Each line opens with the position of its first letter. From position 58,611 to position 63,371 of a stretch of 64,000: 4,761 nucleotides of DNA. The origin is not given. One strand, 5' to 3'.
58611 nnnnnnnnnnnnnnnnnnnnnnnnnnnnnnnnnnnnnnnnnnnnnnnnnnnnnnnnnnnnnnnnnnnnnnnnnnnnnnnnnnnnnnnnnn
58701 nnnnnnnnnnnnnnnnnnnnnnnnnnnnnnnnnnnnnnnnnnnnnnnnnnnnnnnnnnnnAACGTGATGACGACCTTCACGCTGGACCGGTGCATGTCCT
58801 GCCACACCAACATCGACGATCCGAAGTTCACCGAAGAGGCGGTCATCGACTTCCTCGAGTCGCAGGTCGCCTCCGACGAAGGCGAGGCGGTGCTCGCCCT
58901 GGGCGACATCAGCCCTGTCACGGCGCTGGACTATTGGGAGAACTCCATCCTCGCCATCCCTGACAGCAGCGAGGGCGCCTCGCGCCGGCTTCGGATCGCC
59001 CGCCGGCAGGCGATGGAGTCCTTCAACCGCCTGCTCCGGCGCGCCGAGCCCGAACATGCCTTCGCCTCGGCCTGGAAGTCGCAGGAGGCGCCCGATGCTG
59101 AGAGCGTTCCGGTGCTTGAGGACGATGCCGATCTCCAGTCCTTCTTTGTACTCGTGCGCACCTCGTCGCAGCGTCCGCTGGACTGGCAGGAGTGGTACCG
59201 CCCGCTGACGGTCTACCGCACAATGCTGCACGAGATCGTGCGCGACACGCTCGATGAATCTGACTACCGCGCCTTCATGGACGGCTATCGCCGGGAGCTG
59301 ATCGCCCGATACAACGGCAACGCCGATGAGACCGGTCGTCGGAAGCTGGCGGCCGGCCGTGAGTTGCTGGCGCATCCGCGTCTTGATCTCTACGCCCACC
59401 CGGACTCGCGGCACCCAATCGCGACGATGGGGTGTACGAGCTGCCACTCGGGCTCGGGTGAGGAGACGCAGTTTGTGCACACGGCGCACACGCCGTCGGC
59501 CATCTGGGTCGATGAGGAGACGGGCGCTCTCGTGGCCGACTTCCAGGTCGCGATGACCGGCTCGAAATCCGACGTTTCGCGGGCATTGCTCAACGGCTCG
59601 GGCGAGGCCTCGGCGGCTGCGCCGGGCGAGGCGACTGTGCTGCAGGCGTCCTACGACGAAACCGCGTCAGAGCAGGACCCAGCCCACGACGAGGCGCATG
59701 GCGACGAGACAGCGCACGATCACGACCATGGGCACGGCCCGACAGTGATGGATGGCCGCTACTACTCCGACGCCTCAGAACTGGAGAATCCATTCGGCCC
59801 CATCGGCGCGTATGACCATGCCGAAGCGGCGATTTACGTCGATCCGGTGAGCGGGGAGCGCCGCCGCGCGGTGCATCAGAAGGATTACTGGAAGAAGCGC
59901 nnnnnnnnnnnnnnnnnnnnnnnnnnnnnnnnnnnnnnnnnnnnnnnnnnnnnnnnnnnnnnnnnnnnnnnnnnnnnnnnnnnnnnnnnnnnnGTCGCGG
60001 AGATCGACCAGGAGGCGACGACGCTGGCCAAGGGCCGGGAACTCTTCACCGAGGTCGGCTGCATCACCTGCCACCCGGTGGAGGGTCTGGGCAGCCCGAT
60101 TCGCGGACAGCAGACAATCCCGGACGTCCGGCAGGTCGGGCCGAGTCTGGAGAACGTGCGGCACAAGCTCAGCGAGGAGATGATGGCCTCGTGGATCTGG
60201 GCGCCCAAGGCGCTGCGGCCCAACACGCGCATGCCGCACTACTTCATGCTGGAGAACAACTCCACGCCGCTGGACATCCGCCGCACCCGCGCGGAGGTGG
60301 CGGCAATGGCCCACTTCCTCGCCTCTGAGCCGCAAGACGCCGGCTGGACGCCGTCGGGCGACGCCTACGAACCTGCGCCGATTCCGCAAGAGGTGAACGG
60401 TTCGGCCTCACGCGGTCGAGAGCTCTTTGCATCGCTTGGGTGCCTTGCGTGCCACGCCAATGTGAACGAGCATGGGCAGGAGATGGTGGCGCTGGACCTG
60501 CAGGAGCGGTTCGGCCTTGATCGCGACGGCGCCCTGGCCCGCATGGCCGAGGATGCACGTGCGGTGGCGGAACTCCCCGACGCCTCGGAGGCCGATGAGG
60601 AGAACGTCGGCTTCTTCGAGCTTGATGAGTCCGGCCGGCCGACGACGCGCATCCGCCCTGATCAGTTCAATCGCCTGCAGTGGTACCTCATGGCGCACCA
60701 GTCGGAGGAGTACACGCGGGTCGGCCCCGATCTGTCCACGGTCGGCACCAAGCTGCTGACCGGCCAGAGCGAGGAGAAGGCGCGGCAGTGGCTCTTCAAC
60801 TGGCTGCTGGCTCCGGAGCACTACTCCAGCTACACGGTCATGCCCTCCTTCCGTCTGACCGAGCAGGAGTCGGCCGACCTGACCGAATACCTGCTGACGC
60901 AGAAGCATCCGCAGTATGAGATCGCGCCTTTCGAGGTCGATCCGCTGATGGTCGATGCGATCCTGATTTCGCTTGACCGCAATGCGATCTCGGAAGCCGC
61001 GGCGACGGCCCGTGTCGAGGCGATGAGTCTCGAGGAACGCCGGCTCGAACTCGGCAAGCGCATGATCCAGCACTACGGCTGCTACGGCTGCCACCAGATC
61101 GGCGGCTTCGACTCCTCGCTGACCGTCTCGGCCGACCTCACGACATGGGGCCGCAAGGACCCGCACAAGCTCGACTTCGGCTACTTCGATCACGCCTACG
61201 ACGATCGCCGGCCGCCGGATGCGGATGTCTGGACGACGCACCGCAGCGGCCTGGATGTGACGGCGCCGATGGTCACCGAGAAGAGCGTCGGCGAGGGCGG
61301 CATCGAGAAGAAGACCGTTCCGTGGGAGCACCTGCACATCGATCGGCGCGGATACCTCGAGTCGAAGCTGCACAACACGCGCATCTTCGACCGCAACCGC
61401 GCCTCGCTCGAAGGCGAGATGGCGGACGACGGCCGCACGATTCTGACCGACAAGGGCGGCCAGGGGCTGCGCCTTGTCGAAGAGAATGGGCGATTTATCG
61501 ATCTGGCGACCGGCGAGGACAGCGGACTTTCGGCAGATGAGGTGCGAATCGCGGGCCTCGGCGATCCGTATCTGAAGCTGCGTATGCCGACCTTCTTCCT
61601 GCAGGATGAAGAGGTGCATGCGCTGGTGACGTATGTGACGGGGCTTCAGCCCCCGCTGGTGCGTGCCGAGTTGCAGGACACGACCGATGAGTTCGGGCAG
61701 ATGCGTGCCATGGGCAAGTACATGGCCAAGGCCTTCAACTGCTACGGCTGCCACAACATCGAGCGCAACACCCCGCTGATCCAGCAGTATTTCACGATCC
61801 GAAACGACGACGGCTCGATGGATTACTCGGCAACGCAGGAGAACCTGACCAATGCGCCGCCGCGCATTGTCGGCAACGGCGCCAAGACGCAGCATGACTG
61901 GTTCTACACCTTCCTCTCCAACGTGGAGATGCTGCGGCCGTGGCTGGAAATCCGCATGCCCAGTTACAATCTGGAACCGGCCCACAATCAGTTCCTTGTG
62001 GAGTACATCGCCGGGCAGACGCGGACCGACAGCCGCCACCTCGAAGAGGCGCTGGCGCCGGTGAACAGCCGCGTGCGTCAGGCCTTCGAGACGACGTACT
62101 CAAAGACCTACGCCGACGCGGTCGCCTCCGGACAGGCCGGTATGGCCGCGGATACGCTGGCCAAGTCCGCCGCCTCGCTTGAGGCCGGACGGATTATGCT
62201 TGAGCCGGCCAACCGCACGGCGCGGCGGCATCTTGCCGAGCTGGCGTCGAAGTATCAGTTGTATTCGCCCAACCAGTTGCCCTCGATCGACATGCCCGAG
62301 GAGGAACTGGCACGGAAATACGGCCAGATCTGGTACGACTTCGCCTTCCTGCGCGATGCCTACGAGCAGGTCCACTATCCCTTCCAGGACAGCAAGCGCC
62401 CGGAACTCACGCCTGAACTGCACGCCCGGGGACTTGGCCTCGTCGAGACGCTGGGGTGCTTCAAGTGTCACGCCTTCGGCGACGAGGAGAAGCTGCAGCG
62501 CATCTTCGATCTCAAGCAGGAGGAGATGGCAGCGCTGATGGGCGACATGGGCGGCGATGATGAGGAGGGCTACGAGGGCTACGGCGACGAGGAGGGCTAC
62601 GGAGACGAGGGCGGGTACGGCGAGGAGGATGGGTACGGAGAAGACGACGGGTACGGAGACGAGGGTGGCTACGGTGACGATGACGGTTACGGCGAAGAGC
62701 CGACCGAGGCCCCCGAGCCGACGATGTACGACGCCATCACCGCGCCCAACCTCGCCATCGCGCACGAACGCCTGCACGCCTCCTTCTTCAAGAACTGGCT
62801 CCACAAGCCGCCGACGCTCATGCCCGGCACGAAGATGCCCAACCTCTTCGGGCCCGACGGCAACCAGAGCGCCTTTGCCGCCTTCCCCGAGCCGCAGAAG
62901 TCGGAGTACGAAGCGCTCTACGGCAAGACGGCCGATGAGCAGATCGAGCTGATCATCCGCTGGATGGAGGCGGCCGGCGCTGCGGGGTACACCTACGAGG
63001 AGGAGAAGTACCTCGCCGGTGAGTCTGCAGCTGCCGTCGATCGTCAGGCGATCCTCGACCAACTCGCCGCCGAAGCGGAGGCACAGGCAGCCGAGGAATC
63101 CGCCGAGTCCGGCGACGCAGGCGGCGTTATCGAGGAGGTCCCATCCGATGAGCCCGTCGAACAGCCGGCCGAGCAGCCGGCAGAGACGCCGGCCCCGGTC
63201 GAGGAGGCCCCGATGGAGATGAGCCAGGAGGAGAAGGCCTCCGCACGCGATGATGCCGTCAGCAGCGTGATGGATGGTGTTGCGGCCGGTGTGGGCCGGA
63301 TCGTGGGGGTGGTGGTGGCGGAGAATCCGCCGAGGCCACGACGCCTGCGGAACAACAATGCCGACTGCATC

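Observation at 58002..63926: ~1970-aa membrane-anchored protein combining a long coiled coil, eight c-type heme sites, acidic linkers and a cupredoxin-like domain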

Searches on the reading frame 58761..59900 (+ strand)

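Call 13: search_protein_families(library=pfam, proteins=[window:58761-59900:+], max_evalue=10)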
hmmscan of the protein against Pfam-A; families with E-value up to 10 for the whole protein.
window:58761-59900:+ (380 aa): 5 families
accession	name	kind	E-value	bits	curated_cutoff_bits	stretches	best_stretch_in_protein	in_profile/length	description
PF22113.1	Mtrc-MtrF_II-IV_dom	-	0.0084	16.1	30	2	2-21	114-133/176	Outer membrane cytochrome MtrC/MtrF-like, domains II/IV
PF23891.1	DUF7243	-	0.0093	16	27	1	241-276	122-157/177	Family of unknown function (DUF7243)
PF09699.15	Paired_CXXCH_1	-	0.017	15.2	20.6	1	218-239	1-23/41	Doubled CXXCH motif (Paired_CXXCH_1)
PF14537.11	Cytochrom_c3_2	-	0.071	14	25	1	213-243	49-78/79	Cytochrome c3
PF00034.26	Cytochrom_C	-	0.82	11.5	21.3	0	222-247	9-35/90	Cytochrome c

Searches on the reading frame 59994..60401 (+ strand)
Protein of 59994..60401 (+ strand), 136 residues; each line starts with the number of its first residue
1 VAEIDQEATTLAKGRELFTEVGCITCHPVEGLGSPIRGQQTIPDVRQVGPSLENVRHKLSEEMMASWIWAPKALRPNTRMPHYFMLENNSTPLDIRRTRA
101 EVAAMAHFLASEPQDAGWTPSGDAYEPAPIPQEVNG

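Call 61: search_protein_families(library=pfam, proteins=[window:59994-60401:+], max_evalue=1)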
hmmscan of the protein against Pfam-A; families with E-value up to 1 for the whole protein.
window:59994-60401:+ (136 aa): 3 families
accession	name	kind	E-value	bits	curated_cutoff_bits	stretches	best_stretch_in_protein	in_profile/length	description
PF00034.26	Cytochrom_C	-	3.1e-07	32.1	21.3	1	12-111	2-88/90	Cytochrome c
PF02433.20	FixO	-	4.9e-07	29.9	29.6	1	46-108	100-160/219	Cytochrome C oxidase, mono-heme subunit/FixO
PF13442.11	Cytochrome_CBB3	-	0.0036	18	27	1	11-43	3-34/68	Cytochrome C oxidase, cbb3-type, subunit III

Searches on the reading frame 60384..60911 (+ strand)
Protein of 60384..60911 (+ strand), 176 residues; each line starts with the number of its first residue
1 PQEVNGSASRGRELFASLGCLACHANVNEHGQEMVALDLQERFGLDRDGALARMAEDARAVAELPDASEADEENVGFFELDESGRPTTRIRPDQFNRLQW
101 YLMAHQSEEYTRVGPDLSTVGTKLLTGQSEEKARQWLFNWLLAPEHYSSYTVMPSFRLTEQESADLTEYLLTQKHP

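Call 61: search_protein_families(library=pfam, proteins=[window:60384-60911:+], max_evalue=1)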
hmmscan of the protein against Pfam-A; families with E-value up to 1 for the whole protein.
window:60384-60911:+ (176 aa): 4 families
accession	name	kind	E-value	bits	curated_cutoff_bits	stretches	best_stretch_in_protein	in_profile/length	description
PF00034.26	Cytochrom_C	-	3.1e-07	32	21.3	1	9-173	2-89/90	Cytochrome c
PF02433.20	FixO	-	1e-05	25.6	29.6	1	112-168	101-149/219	Cytochrome C oxidase, mono-heme subunit/FixO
PF13442.11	Cytochrome_CBB3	-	0.0013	19.4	27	1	8-46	3-33/68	Cytochrome C oxidase, cbb3-type, subunit III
PF18600.6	Ezh2_MCSS_fung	-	0.0034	17.5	27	1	15-54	10-48/53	Fungal MCSS domain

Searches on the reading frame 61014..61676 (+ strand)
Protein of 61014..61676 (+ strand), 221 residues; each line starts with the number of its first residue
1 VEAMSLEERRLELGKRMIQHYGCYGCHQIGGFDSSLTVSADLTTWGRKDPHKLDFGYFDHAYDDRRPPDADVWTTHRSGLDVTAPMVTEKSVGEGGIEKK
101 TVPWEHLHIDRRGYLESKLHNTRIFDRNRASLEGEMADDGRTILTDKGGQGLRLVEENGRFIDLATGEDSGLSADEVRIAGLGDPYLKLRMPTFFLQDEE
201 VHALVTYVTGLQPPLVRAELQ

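Call 61: search_protein_families(library=pfam, proteins=[window:61014-61676:+], max_evalue=1)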
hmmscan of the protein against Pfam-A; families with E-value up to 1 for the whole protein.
window:61014-61676:+ (221 aa): 2 families
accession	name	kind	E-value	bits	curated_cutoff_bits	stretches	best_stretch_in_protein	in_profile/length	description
PF00034.26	Cytochrom_C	-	0.0027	19.4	21.3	0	12-35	2-24/90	Cytochrome c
PF13442.11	Cytochrome_CBB3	-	0.11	13.3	27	0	190-208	47-68/68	Cytochrome C oxidase, cbb3-type, subunit III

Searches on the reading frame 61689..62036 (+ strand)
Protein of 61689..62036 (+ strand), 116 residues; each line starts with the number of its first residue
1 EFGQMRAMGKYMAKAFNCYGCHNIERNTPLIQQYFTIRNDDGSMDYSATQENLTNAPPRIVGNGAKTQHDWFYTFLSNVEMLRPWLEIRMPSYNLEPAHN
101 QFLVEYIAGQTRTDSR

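Call 61: search_protein_families(library=pfam, proteins=[window:61689-62036:+], max_evalue=1)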
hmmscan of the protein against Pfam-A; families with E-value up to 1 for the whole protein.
window:61689-62036:+ (116 aa): 0 families

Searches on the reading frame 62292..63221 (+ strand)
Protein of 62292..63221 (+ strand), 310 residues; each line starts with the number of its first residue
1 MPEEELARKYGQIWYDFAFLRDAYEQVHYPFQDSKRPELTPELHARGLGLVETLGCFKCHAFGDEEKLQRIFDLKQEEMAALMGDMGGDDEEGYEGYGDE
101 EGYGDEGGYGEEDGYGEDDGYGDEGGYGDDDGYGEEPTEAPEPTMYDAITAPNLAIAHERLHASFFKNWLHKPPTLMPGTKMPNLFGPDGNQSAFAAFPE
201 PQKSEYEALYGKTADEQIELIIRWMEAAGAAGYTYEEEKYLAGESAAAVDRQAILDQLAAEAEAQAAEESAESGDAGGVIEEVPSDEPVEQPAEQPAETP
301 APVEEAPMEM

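Call 13: search_protein_families(library=pfam, proteins=[window:62292-63221:+], max_evalue=10)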
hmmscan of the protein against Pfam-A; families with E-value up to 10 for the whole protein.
window:62292-63221:+ (310 aa): 2 families
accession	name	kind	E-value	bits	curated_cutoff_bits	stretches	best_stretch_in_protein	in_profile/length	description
PF22807.2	TrAA12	-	0.0052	15.6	30.9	1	84-133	385-434/463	TrAA12-like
PF17228.7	SGP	-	0.01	17.1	26.7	1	79-142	19-78/93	Sulphur globule protein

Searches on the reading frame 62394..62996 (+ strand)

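Call 61: search_protein_families(library=pfam, proteins=[window:62394-62996:+], max_evalue=1)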
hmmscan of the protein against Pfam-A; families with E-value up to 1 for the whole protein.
window:62394-62996:+ (201 aa): 2 families
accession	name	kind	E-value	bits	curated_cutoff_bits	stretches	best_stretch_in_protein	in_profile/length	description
PF22807.2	TrAA12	-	0.00089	18.1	30.9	1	49-99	384-434/463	TrAA12-like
PF17228.7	SGP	-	0.0036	18.5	26.7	1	45-109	19-81/93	Sulphur globule protein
